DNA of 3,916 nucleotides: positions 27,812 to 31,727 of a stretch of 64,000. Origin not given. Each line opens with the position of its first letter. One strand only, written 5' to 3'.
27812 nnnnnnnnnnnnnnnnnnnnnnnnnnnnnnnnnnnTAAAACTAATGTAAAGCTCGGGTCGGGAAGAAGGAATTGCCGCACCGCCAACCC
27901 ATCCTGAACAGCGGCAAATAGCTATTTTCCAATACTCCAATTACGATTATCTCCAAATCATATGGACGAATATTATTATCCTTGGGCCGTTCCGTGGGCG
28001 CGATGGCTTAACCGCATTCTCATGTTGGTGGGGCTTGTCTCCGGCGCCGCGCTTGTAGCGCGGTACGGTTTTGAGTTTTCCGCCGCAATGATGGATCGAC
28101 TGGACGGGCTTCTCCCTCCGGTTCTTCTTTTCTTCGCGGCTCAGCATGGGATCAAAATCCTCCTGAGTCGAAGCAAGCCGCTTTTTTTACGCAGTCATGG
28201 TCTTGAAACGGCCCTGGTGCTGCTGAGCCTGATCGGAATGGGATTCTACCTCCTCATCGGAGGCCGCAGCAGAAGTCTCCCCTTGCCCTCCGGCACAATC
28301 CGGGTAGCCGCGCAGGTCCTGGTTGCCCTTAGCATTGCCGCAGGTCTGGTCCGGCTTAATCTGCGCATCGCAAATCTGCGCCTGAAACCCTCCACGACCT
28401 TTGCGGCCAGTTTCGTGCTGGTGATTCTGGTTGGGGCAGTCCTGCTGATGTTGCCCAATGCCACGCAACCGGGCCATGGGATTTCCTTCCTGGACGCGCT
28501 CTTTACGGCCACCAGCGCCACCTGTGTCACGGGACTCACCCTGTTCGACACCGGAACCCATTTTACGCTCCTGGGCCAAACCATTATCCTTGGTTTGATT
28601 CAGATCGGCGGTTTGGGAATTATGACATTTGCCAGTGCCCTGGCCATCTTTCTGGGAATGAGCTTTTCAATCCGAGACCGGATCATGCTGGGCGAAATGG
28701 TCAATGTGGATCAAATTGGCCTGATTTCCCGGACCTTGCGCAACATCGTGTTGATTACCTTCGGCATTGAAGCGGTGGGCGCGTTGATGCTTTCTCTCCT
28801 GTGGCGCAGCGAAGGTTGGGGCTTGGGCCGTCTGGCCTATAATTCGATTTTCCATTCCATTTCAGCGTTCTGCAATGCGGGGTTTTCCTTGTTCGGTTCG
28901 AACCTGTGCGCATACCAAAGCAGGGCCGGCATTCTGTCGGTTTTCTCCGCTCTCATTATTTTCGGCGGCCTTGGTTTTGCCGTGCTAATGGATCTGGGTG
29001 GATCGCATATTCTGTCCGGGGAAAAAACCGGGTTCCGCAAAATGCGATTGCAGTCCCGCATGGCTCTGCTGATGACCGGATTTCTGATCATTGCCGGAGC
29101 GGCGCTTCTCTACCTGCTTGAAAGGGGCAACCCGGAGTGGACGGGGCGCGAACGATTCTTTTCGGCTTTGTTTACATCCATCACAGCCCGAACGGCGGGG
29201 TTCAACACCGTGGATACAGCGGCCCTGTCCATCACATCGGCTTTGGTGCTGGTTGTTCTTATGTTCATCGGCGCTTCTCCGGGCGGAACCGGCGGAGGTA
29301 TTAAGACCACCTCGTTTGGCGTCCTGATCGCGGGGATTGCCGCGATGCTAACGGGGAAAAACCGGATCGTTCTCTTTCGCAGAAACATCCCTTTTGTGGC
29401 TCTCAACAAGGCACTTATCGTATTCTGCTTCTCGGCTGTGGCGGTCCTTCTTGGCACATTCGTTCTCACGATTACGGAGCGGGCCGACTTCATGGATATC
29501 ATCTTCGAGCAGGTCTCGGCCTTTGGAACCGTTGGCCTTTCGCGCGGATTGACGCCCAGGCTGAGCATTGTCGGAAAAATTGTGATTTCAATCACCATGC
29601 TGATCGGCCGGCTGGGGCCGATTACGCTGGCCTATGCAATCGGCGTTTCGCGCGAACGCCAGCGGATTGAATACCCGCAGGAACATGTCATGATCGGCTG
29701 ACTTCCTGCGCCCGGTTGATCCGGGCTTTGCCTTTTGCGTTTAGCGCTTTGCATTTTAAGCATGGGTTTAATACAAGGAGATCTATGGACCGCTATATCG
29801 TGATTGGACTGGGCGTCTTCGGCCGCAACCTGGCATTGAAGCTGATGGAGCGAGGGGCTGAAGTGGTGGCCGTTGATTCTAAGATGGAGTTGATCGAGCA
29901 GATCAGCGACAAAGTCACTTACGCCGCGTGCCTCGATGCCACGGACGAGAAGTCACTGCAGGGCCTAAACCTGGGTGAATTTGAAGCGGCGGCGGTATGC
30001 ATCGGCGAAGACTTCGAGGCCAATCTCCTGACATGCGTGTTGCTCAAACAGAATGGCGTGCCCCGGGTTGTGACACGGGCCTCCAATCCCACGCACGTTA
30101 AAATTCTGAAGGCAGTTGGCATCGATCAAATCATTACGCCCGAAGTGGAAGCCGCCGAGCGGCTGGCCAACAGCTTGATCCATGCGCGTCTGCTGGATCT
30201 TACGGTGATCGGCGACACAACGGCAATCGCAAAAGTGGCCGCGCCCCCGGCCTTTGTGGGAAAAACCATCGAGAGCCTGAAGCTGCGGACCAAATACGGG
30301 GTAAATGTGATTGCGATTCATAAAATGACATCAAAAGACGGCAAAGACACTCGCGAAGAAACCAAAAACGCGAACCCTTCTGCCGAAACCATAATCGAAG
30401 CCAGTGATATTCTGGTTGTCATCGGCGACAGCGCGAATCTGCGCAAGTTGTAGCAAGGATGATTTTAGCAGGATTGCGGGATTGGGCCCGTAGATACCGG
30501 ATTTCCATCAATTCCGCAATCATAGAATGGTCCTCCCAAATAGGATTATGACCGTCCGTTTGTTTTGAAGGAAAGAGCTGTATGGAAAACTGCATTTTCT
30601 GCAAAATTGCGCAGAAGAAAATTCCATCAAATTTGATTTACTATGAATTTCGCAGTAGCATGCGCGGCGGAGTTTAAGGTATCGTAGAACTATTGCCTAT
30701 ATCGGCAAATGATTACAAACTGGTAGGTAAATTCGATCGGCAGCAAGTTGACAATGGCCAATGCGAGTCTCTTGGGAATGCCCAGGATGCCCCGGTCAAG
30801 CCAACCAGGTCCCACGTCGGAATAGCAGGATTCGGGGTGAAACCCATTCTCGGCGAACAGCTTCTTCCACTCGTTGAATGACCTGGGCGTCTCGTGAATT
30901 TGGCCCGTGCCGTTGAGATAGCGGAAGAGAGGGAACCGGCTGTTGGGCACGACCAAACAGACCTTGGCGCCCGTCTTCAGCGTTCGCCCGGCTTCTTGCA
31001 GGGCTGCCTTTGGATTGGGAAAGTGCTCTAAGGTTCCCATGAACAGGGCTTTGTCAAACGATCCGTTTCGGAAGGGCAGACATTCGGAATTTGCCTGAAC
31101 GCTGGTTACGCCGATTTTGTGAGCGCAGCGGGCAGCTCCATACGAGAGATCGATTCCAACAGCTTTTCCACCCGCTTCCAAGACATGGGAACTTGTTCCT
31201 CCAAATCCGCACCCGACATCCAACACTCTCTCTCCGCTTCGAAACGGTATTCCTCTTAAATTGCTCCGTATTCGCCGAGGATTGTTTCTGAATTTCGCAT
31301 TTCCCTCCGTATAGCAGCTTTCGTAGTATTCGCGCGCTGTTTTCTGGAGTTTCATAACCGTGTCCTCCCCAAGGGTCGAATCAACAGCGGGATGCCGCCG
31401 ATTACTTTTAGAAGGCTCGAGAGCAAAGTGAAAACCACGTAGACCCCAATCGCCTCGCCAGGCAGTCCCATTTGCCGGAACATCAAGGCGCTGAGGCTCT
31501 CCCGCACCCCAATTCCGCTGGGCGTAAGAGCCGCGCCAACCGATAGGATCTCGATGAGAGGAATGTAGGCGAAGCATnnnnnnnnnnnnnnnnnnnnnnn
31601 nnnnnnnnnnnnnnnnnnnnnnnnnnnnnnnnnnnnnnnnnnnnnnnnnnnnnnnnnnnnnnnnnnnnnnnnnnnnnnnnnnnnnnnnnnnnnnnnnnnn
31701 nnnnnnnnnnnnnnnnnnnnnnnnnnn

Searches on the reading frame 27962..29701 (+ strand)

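Call 7: search_protein_families(library=pfam, proteins=[window:27962-29701:+], max_evalue=0.001)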
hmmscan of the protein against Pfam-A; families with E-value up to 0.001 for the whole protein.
window:27962-29701:+ (579 aa): 1 family
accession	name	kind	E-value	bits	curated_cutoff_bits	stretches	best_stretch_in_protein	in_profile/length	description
PF02386.22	TrkH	-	3.5e-50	171.3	27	1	150-557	42-487/502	Cation transport protein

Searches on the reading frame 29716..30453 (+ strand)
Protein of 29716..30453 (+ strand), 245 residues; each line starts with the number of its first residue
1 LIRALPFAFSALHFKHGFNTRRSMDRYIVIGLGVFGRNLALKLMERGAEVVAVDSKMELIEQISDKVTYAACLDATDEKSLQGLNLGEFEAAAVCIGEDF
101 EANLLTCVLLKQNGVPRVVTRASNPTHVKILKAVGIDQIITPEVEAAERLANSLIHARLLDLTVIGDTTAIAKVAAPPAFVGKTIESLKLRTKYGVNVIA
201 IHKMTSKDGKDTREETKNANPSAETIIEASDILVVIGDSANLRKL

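Call 7: search_protein_families(library=pfam, proteins=[window:29716-30453:+], max_evalue=0.001)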
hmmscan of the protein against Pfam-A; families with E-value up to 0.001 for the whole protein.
window:29716-30453:+ (245 aa): 4 families
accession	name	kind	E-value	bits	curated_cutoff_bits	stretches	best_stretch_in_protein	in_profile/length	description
PF02254.24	TrkA_N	-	4.2e-28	98.4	23.8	1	27-142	1-116/116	TrkA-N domain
PF02080.26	TrkA_C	-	2e-13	50.4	27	1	172-245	4-66/71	TrkA-C domain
PF03446.21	NAD_binding_2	-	0.00011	22.6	21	1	29-67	4-42/161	NAD binding domain of 6-phosphogluconate dehydrogenase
PF03807.23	F420_oxidored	-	0.00034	21.6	21.6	0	29-70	4-47/94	NADP oxidoreductase coenzyme F420-dependent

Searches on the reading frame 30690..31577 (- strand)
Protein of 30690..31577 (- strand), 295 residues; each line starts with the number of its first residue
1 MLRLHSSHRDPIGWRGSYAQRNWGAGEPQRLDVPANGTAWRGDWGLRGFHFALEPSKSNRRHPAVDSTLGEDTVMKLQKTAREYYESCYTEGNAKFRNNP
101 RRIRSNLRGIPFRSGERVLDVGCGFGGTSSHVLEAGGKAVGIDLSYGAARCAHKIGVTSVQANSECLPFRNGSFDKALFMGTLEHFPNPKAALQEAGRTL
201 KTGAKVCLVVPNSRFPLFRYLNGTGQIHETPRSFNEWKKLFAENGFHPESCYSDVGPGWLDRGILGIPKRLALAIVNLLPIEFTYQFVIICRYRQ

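Call 7: search_protein_families(library=pfam, proteins=[window:30690-31577:-], max_evalue=0.001)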
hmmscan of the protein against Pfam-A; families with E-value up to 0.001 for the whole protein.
window:30690-31577:- (295 aa): 8 families
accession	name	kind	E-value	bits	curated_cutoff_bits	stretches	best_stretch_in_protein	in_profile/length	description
PF08241.18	Methyltransf_11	-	4.1e-17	63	21.2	1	119-207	1-94/95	Methyltransferase domain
PF13489.12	Methyltransf_23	-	1.8e-16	60.8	27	1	100-245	6-158/164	Methyltransferase domain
PF13649.12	Methyltransf_25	-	1.5e-14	54.8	27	1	118-203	1-96/97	Methyltransferase domain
PF08242.18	Methyltransf_12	-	1.3e-10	42.3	30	1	119-205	1-97/98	Methyltransferase domain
PF13847.12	Methyltransf_31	-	2e-10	41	27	1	113-245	2-145/145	Methyltransferase domain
PF07021.18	MetW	-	1.7e-07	31.5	21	1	113-227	12-127/193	Methionine biosynthesis protein MetW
PF01209.24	Ubie_methyltran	-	2.3e-06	27.5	20.1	1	113-209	46-153/233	ubiE/COQ5 methyltransferase family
PF02353.26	CMAS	-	3.3e-05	23.8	27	1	101-154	49-103/273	Mycolic acid cyclopropane synthetase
